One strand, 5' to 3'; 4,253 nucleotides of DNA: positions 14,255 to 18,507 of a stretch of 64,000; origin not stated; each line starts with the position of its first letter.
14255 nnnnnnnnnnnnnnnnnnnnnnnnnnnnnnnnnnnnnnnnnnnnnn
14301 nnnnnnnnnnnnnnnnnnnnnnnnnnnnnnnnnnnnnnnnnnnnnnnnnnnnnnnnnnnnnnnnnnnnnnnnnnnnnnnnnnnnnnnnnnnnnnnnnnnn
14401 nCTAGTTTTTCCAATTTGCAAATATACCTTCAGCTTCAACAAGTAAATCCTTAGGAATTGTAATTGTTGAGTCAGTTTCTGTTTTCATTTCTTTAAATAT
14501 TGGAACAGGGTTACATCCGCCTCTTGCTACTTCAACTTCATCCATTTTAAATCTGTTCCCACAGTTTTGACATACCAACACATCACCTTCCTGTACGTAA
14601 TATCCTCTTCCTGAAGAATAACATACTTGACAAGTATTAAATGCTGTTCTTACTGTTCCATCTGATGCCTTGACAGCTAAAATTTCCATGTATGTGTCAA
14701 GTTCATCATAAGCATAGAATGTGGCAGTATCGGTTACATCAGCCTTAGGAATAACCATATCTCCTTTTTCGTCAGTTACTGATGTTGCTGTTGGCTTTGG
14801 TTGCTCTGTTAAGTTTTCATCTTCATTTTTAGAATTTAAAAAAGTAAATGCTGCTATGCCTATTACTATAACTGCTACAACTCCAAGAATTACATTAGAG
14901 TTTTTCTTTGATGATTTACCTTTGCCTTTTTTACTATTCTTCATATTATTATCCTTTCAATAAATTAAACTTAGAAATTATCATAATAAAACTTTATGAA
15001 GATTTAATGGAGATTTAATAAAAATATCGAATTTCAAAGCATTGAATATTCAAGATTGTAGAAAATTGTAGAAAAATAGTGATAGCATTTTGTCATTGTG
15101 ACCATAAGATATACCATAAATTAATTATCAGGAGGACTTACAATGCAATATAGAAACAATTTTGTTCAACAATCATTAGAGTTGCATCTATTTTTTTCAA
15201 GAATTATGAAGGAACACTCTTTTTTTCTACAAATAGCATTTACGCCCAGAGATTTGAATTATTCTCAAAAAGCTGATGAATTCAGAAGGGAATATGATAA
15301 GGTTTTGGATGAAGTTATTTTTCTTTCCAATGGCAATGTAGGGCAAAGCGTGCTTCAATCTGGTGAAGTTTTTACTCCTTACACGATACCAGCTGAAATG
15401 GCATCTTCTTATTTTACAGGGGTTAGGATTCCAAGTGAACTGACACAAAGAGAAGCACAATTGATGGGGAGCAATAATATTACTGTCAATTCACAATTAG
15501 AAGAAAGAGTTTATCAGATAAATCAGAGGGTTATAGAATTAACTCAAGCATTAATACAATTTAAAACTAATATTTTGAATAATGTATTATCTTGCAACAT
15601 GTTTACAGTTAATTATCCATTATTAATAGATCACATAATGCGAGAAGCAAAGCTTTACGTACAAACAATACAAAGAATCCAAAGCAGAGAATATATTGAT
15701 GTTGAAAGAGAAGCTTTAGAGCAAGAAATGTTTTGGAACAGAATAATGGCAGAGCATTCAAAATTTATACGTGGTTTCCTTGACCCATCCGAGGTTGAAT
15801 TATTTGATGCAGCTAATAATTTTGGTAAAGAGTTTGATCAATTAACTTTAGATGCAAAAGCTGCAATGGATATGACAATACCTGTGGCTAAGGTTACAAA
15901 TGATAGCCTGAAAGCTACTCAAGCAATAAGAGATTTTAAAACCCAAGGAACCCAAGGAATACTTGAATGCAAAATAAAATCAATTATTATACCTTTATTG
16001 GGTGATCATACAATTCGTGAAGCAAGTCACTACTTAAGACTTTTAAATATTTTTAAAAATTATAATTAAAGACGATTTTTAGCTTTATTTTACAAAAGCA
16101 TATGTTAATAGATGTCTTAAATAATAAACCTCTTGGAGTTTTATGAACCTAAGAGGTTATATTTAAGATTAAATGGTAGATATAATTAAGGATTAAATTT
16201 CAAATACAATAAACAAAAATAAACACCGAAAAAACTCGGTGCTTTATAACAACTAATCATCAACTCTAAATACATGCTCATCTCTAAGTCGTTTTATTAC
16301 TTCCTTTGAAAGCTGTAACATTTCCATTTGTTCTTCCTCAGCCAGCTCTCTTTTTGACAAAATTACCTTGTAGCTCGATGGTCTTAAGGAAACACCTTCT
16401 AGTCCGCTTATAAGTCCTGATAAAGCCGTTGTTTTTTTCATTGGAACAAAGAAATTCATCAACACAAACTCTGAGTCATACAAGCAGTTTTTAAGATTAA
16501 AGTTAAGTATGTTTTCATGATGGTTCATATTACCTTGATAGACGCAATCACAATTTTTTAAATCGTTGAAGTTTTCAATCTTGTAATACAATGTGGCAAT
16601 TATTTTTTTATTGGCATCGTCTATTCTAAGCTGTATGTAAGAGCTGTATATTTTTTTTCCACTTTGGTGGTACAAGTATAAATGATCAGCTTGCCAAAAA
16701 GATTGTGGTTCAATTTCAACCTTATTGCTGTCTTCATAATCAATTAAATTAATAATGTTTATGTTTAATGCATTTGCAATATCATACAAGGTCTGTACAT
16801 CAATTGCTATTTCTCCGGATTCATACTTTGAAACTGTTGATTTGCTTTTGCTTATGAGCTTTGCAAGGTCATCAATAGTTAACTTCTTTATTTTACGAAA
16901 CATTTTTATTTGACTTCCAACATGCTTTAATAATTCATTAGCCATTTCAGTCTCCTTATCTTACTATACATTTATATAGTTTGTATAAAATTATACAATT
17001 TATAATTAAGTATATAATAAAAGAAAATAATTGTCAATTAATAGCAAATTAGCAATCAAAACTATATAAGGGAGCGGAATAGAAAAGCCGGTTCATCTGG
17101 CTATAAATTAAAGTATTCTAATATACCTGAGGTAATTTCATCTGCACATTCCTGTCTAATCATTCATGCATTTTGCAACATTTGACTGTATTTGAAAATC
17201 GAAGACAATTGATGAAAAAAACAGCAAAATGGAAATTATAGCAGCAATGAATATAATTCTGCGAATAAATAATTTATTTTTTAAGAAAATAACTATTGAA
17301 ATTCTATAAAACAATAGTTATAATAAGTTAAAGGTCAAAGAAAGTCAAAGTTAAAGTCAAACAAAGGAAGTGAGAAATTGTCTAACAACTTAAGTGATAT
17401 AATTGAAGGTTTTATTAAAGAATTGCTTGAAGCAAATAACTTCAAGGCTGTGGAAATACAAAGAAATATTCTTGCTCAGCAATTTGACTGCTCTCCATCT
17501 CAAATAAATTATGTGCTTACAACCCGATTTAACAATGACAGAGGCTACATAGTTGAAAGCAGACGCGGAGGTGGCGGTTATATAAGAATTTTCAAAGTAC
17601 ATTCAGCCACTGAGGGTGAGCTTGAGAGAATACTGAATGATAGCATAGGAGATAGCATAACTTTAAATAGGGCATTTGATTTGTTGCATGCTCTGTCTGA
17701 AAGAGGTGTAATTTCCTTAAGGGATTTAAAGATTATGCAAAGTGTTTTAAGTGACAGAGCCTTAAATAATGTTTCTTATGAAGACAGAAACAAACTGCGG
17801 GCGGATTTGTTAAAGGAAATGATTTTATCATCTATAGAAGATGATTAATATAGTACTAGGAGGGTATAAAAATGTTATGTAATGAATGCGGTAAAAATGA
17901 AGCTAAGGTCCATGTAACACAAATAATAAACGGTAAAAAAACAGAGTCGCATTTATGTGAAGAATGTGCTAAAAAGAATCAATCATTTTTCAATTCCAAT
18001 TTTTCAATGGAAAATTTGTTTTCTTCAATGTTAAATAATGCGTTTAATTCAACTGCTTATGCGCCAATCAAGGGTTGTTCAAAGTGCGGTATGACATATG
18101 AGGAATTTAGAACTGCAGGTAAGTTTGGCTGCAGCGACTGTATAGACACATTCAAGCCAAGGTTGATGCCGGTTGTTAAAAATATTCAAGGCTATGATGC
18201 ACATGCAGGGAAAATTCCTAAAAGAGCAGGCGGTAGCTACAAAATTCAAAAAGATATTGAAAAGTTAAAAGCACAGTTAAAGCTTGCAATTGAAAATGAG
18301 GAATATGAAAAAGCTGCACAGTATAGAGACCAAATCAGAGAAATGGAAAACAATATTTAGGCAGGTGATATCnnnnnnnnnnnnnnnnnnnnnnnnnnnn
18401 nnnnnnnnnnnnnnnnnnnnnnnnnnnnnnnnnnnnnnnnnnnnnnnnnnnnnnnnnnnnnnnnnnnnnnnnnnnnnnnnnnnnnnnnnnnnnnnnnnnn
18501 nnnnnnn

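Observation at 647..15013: Undescribed five-promoter regulon defined by an 11-bp-period tandem repeat fixed 28 bp before the -10 box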

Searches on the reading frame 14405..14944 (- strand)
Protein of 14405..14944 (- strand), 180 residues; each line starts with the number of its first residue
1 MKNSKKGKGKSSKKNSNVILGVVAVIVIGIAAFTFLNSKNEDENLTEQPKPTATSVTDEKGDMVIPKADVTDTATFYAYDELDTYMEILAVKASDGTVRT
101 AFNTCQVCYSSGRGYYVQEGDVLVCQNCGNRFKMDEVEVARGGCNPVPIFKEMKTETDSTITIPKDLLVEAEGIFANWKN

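Call 9: search_protein_families(library=pfam, proteins=[window:14405-14944:-])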
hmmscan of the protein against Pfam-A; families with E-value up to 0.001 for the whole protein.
window:14405-14944:- (180 aa): 1 family
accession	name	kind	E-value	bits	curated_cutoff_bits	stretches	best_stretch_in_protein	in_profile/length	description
PF10080.14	FtrD-like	-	1e-26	93.4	26.3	1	73-175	5-101/101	Membrane iron-sulfur containing protein FtrD-like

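Call 20: find_encoding_contigs(protein=window:14405-14944:-, flank=10000, max_places=6)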
Protein window:14405-14944:- (180 aa): 1 contig read that carries it; 1 place shown.
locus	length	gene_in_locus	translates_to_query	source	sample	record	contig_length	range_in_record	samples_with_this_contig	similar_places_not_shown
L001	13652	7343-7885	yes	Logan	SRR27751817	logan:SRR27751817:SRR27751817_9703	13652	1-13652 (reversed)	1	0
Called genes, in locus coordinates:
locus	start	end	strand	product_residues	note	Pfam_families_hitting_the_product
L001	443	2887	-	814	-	PF02861:Clp_N, PF23569:NBD_SMAX1 (weak), PF00004:AAA, PF17871:AAA_lid_9, PF00004:AAA, PF07724:AAA_2, PF07728:AAA_5, PF10431:ClpB_D2-small, +10 more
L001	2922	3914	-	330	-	PF00217:ATP-gua_Ptrans, PF27454:McsB_C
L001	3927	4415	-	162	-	PF24734:DUF7685 (weak), PF02151:UVR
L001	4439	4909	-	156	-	PF05848:CtsR, PF17727:CtsR_C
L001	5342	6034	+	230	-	PF13560:HTH_31 (weak), PF01381:HTH_3, PF12844:HTH_19, PF13443:HTH_26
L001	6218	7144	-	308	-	PF11155:DUF2935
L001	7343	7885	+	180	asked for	PF10080:FtrD-like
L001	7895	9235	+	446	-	PF00403:HMA, PF02683:DsbD_TM, PF13386:DsbD_2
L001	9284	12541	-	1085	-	PF03717:PBP_dimer, PF00905:Transpeptidase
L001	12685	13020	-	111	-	-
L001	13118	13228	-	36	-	-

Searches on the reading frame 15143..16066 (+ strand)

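Call 9: search_protein_families(library=pfam, proteins=[window:15143-16066:+])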
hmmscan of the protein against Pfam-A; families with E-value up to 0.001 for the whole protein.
window:15143-16066:+ (308 aa): 1 family
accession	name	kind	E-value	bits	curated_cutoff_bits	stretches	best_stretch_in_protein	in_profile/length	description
PF11155.13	DUF2935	-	1.2e-77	258.6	24.4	2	10-176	2-120/121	Domain of unknown function (DUF2935)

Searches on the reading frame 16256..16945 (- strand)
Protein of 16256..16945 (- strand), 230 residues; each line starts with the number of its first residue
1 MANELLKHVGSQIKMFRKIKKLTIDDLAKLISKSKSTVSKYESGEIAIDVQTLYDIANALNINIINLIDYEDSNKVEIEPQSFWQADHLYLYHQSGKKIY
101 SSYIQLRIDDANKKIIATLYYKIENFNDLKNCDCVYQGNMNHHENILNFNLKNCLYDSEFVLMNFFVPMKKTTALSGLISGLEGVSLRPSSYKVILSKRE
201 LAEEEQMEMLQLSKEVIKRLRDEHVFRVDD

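Call 9: search_protein_families(library=pfam, proteins=[window:16256-16945:-])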
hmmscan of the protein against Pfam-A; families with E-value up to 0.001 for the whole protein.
window:16256-16945:- (230 aa): 4 families
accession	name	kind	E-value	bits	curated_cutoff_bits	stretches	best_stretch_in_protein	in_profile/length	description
PF01381.28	HTH_3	-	1.9e-13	50.7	23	1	13-64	1-52/55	Helix-turn-helix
PF12844.13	HTH_19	-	2.7e-08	34.1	30.2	1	10-67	1-58/64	Helix-turn-helix domain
PF13443.12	HTH_26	-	5.8e-08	33.3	22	1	13-72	2-62/63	Cro/C1-type HTH DNA-binding domain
PF13560.12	HTH_31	-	8.6e-06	26.4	27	1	10-61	3-55/64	Helix-turn-helix domain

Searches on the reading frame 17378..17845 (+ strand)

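Call 9: search_protein_families(library=pfam, proteins=[window:17378-17845:+])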
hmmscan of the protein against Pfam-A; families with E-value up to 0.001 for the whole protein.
window:17378-17845:+ (156 aa): 2 families
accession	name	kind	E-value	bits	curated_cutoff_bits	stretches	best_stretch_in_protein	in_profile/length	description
PF05848.17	CtsR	-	5.6e-35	119.5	23.1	1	4-74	1-71/72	CtsR N-terminal HTH domain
PF17727.6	CtsR_C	-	1.1e-17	64.4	23.8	1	82-150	5-72/72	CtsR C-terminal dimerization domain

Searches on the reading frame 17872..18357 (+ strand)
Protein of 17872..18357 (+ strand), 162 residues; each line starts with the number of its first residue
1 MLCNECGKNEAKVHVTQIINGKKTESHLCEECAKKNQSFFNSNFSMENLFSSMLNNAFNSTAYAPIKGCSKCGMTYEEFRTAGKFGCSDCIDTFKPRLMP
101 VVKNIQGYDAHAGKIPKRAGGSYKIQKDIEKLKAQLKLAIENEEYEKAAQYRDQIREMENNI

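Call 9: search_protein_families(library=pfam, proteins=[window:17872-18357:+])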
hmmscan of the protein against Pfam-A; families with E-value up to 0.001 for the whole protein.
window:17872-18357:+ (162 aa): 2 families
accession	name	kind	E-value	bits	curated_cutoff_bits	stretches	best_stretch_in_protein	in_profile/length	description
PF02151.25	UVR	-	1.9e-08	34.2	21.5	1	129-160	4-35/36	UvrB/uvrC motif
PF24734.1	DUF7685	-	1.9e-05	24.9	27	1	3-32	2-31/43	Domain of unknown function (DUF7685)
